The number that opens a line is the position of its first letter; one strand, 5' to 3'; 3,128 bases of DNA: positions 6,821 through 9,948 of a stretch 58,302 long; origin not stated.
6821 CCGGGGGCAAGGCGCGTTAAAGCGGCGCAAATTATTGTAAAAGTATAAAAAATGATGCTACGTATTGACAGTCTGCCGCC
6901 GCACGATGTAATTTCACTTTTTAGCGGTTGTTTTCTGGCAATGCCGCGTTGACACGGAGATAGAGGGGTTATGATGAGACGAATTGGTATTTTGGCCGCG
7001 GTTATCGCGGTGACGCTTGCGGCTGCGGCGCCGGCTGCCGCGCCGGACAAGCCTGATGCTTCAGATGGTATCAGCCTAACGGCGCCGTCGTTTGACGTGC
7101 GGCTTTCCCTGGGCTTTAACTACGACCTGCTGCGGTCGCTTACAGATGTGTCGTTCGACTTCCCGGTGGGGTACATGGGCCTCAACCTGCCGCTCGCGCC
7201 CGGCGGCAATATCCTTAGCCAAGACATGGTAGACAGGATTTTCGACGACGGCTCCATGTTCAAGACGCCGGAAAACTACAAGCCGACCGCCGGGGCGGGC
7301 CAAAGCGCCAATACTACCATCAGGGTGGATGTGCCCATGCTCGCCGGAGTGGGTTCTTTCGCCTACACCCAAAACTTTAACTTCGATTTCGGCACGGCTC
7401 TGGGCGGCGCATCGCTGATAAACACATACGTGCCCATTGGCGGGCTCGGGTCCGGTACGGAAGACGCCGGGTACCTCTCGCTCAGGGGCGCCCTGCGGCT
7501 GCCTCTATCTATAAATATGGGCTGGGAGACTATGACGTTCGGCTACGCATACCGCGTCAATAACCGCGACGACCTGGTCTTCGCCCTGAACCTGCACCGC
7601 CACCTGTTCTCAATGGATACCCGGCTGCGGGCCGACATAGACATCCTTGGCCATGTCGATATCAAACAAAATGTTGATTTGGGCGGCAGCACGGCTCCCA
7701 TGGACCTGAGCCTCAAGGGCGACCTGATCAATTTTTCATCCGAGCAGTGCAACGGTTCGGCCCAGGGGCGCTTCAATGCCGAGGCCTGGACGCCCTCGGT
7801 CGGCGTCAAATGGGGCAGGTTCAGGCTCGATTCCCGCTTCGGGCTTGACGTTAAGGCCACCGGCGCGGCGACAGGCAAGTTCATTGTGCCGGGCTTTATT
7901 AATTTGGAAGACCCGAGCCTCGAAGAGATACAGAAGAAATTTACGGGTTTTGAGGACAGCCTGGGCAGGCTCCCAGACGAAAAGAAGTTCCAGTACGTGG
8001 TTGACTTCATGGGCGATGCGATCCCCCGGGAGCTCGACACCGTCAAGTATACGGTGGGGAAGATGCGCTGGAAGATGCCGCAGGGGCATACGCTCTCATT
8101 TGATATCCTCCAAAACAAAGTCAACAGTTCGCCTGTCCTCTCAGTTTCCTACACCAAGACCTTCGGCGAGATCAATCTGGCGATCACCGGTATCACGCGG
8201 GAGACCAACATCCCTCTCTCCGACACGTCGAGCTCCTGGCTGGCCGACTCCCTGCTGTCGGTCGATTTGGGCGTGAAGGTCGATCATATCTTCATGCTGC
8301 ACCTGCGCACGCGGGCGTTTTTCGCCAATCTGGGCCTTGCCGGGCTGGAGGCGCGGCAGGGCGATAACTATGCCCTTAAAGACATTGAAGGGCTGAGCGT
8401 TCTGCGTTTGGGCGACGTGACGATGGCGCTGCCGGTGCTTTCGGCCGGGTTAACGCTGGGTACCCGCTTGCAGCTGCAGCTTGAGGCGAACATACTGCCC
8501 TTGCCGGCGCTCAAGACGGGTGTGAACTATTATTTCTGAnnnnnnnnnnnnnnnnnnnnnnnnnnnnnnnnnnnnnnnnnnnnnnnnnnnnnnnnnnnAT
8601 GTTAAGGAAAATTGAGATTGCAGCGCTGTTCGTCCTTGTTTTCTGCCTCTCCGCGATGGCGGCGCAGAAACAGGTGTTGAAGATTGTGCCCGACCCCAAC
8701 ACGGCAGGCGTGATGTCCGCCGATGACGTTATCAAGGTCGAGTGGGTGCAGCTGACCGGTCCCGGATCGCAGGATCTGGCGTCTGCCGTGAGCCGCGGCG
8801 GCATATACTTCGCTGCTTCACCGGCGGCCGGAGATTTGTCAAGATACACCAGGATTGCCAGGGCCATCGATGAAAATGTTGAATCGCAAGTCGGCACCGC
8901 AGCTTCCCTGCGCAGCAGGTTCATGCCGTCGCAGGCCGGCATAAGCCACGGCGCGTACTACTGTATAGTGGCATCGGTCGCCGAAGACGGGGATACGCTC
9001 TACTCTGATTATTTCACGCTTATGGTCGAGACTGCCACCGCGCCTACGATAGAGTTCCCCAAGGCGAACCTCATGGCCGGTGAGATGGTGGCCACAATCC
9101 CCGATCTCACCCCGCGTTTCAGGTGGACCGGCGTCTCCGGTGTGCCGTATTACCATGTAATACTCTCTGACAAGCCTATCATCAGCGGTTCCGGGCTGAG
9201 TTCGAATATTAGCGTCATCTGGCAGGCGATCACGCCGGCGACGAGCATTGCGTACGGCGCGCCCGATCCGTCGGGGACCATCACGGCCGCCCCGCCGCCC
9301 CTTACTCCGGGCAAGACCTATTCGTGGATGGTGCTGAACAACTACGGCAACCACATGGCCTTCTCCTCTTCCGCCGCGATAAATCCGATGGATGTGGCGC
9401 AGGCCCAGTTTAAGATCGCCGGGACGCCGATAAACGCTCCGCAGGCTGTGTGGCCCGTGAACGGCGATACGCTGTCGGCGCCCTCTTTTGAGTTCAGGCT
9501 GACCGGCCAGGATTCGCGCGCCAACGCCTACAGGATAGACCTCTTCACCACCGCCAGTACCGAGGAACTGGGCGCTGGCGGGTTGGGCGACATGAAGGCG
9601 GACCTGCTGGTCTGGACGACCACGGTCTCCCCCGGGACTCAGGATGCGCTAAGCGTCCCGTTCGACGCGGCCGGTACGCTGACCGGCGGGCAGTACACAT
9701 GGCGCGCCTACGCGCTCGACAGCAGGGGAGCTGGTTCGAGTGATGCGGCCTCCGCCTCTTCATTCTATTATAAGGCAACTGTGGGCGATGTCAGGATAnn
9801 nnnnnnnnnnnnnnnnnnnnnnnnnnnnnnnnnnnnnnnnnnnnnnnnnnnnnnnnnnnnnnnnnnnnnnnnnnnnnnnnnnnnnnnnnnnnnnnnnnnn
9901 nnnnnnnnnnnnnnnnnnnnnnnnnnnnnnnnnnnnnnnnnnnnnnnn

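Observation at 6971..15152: Three-gene envelope module: orphan OM barrel, 1567-aa T9SS-tail cargo, and a PorV-like barrel carrying an extra N-terminal periplasmic domain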

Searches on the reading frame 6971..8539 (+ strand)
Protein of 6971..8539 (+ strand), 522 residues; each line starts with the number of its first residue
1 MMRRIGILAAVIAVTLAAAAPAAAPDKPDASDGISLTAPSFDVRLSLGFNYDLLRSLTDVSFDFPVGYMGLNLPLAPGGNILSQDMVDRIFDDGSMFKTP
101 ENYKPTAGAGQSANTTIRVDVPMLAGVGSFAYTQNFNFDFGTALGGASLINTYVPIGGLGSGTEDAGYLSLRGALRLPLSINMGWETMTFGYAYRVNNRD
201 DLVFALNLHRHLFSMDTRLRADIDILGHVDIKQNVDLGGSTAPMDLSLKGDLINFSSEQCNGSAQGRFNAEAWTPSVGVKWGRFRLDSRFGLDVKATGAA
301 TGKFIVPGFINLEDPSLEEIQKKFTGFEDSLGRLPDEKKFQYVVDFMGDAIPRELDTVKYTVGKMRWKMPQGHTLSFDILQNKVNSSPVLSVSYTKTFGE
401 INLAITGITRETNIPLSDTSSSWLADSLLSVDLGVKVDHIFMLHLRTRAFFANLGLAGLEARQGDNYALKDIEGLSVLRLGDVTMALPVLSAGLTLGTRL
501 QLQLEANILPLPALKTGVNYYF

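Call 3: search_protein_families(library=pfam, proteins=[window:6971-8539:+], max_evalue=1)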
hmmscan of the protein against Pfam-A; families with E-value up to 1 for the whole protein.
window:6971-8539:+ (522 aa): 2 families
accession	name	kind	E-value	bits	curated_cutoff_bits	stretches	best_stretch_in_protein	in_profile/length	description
PF13822.11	ACC_epsilon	-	0.31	12.1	25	1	8-31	15-38/60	Acyl-CoA carboxylase epsilon subunit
PF08139.17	LPAM_1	-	0.39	11.7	20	1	2-18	1-16/18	Prokaryotic membrane lipoprotein lipid attachment site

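Call 4: search_protein_families(library=ncbifam, proteins=[window:6971-8539:+], max_evalue=1)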
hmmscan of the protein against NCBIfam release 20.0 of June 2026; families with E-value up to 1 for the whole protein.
window:6971-8539:+ (522 aa): 0 families

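Call 18: find_homologous_proteins(query=window:6974-8539:+, max_evalue=0.001)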
Query window:6974-8539:+ (521 aa): 81 proteins with E <= 0.001 among 8000 candidates.
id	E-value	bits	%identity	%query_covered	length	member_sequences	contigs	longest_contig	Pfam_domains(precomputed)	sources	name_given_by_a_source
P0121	0.0e+0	1167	100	100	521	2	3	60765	-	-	-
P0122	8.2e-230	782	69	100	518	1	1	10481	-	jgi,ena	-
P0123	1.6e-218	745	66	97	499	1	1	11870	-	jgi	jgi:hypothetical protein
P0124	5.4e-197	674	61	94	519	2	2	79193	-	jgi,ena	-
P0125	5.9e-184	631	56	100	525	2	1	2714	-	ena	-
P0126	6.7e-184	631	58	100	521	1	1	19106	-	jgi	jgi:hypothetical protein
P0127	1.1e-183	630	56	100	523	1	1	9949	-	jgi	-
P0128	4.2e-183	628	56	100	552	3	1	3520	-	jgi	-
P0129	6.0e-177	608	55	99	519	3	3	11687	-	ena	-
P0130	3.8e-173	595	59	92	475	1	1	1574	-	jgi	jgi:hypothetical protein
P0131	8.0e-173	594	56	100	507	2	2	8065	-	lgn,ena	-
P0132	9.3e-173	594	56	100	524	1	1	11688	-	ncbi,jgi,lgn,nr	ncbi:MAG: hypothetical protein LBH93_05895 [Chitinispirillales bacterium]|jgi:hypothetical protein|n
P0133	6.7e-163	561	52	100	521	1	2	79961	-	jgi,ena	-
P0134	1.2e-162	561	53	100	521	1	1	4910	-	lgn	-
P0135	1.9e-161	557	52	100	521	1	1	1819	-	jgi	jgi:hypothetical protein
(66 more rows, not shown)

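Call 50: search_solved_structures(query=A3, max_evalue=10)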
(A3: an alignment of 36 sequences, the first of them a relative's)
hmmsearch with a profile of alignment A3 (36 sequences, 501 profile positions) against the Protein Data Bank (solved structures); distinct sequences matched with E-value up to 10: 0.

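Call 58: predict_structure(alignment_id=A3)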
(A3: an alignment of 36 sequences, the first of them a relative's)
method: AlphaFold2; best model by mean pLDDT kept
length: 521 residues; sequences in the alignment: 36
mean_pLDDT: 76.3   pTM: 0.70
mean pLDDT of the five models: 76.3, 74.0, 73.7, 73.3, 72.2
residues with pLDDT >= 90: 138; 70-90: 214; 50-70: 122; < 50: 47
segments of 3 or more residues with pLDDT < 50: 17-38, 77-81, 91-99, 415-424
pLDDT, mean of each block of 10 residues (from residue 1): 67 54 38 46 64 82 90 61 54 46 56 87 92 84 64 62 65 83 92 89 95 92 82 66 68 83 93 96 94 92 81 63 74 75 72 79 89 91 72 92 84 53 55 87 90 88 77 68 80 89 84 86 77
secondary structure, 60 per line:
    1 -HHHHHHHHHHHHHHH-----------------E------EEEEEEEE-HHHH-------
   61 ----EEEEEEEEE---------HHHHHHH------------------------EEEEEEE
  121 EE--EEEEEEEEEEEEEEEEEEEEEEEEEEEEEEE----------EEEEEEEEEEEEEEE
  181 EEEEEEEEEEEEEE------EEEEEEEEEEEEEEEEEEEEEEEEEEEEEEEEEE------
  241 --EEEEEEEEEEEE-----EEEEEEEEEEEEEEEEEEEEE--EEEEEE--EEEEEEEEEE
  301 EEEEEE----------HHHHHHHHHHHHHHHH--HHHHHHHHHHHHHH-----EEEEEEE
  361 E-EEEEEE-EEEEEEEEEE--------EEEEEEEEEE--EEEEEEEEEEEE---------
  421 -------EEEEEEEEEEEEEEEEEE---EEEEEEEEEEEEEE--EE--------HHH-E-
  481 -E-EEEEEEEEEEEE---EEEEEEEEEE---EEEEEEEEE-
elements in order: H2-16 E41-48 H50-53 E65-73 H83-89 E114-122 E125-155 E166-194 E201-234 E243-254 E260-280 E283-288 E291-306 H317-332 H335-348 E354-361 E363-368 E370-379 E388-397 E400-411 E428-445 E449-462 E484-495 E499-508 E512-520

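Call 61: fold_search(model_id=the predicted structure, library=pdb)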
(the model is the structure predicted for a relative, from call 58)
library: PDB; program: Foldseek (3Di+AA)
matches with E <= 10: 601; with E <= 0.001: 34
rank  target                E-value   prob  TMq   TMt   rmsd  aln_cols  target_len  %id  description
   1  2r4n_A                7.0e-06  1.00  0.34  0.41  13.8       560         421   11  Crystal structure of the long-chain fatty acid transporter FadL mutant N33A (released 2008-09-16)
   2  2r4o_A                7.7e-06  1.00  0.33  0.40  12.9       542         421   11  Crystal structure of the long-chain fatty acid transporter FadL mutant delta NPA (released 2008-09-16)
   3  3dwo                  1.1e-05  1.00  0.34  0.39  15.7       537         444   10  Crystal structure of a Pseudomonas aeruginosa FadL homologue (released 2008-12-16)
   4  3efm                  3.4e-05  0.80  0.16  0.15  32.3       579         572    8  Structure of the alcaligin outer membrane recepteur FauA from Bordetella pertussis (released 2009-03-31)
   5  4rvw                  5.4e-05  0.80  0.16  0.14  28.9       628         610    8  Structure of the bacterial Zn-transporter ZnuD from Neisseria meningitidis (soaked with 20 micromolar Zinc) (released 2015-08-19)
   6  3pgs_A                6.3e-05  1.00  0.36  0.42  14.6       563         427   12  Phe3Gly mutant of EcFadL (released 2011-05-25)
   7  6z37                  7.7e-05  1.00  0.28  0.34  16.1       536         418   11  TodX monoaromatic hydrocarbon channel deltaS2 mutant (released 2020-11-04)
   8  5fok_A                8.5e-05  0.90  0.18  0.15  26.5       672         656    8  Crystal structure of the siderophore receptor PiuA from Pseudomonas aeruginosa (released 2016-05-11)
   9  3slj                  1.9e-04  0.84  0.16  0.23  26.8       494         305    8  Pre-cleavage Structure of the Autotransporter EspP - N1023A mutant (released 2011-11-16)
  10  5fok_B                2.1e-04  0.85  0.19  0.16  28.3       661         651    8  Crystal structure of the siderophore receptor PiuA from Pseudomonas aeruginosa (released 2016-05-11)
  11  3slt                  2.4e-04  0.85  0.16  0.24  26.9       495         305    8  Pre-cleavage Structure of the Autotransporter EspP - N1023S Mutant (released 2011-11-16)
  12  2guf                  2.5e-04  0.82  0.18  0.17  29.8       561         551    8  In meso crystal structure of the cobalamin transporter, BtuB (released 2006-12-05)
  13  6r1f                  2.5e-04  0.69  0.18  0.14  30.9       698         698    7  Crystal structure of the ferric enterobactin receptor mutant R480A from Pseudomonas aeruginosa (PfeA) in complex with en (released 2019-04-10)
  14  3brz                  3.2e-04  1.00  0.33  0.41  16.4       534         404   11  Crystal structure of the Pseudomonas putida toluene transporter TodX (released 2008-06-10)
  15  6q5e                  3.4e-04  0.60  0.18  0.15  30.9       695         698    8  Crystal structure of the ferric enterobactin receptor from Pseudomonas aeruginosa (PfeA) in complex with enterobactin (released 2019-01-16)
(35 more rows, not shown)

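Call 84: search_protein_families(library=pfam, alignment_id=A3, max_evalue=0.01)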
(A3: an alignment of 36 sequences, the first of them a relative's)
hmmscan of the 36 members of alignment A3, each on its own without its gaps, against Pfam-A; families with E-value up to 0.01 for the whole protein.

A. member 1, P0121 (521 aa): 0 families

B. families by the number of members that match (of 36 scanned): 0 families

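Call 85: search_protein_families(library=ncbifam, alignment_id=A3, max_evalue=0.01)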
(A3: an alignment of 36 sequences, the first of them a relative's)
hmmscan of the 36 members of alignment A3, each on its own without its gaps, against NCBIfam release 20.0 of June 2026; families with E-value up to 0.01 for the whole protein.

A. member 1, P0121 (521 aa): 0 families

B. families by the number of members that match (of 36 scanned): 0 families

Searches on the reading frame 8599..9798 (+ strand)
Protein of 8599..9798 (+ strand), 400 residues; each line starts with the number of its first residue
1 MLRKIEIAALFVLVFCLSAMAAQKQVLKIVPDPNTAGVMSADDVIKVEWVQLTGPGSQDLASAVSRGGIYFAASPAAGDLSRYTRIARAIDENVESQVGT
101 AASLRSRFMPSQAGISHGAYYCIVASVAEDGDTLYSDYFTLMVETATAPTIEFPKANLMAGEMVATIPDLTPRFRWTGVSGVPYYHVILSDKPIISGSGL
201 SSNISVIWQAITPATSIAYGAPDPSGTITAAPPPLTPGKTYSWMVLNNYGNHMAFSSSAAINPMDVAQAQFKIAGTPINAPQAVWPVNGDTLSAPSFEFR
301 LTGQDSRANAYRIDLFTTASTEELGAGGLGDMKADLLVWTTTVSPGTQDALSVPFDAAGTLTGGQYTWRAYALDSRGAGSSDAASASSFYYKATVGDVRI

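Call 20: search_protein_families(library=pfam, proteins=[window:8599-9798:+], max_evalue=5)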
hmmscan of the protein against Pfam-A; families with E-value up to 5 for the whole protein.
window:8599-9798:+ (400 aa): 0 families

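Call 21: search_protein_families(library=ncbifam, proteins=[window:8599-9798:+], max_evalue=5)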
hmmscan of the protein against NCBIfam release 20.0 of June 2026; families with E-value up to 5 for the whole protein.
window:8599-9798:+ (400 aa): 1 family
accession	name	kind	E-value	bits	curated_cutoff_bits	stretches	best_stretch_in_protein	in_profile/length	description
NF010440.0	PRK13866.1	equivalog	0.003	16.8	522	1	65-121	181-238/336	plasmid partitioning protein RepB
